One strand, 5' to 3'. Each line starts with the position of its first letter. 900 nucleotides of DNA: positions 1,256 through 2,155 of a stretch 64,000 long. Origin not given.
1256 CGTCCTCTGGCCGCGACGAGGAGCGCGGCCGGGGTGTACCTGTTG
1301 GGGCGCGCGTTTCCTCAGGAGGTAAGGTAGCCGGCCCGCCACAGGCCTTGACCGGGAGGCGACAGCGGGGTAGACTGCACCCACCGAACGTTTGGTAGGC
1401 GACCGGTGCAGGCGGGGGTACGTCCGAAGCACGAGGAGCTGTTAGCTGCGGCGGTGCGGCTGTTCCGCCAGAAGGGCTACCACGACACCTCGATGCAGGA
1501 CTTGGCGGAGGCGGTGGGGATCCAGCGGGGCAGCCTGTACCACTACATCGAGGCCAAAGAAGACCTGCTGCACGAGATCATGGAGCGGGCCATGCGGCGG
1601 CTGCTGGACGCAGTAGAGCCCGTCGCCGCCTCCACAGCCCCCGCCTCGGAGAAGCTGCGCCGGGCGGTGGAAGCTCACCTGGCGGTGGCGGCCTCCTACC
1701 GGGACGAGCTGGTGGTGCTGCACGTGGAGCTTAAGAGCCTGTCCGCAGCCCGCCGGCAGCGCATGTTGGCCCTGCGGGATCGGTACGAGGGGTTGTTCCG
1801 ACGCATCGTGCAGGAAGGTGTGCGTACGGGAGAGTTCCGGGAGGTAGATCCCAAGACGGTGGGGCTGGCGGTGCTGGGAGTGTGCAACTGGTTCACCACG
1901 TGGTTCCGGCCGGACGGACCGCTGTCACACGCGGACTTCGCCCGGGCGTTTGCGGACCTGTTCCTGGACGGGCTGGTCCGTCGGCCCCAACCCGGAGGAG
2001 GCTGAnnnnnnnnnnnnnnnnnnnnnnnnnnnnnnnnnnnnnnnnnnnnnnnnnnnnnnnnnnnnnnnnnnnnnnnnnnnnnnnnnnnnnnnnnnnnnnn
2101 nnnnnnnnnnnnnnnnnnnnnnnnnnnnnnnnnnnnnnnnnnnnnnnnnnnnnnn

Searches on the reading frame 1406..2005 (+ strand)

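Call 43: search_protein_families(library=pfam, proteins=[window:1406-2005:+], max_evalue=0.0001)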
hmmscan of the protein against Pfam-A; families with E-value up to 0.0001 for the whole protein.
window:1406-2005:+ (199 aa): 4 families
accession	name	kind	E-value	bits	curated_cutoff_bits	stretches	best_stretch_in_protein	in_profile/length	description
PF17932.6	TetR_C_24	-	2.8e-37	127.9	26.4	1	78-190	2-114/114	Tetracyclin repressor-like, C-terminal domain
PF00440.29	TetR_N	-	1.2e-16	60.7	24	1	12-58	1-47/47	Bacterial regulatory proteins, tetR family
PF17935.6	TetR_C_27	-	2e-07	31.5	26.1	1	80-163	1-84/106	Tetracyclin repressor-like, C-terminal domain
PF08359.16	TetR_C_4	-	4e-07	30.7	21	1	61-167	3-111/133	YsiA-like protein, C-terminal region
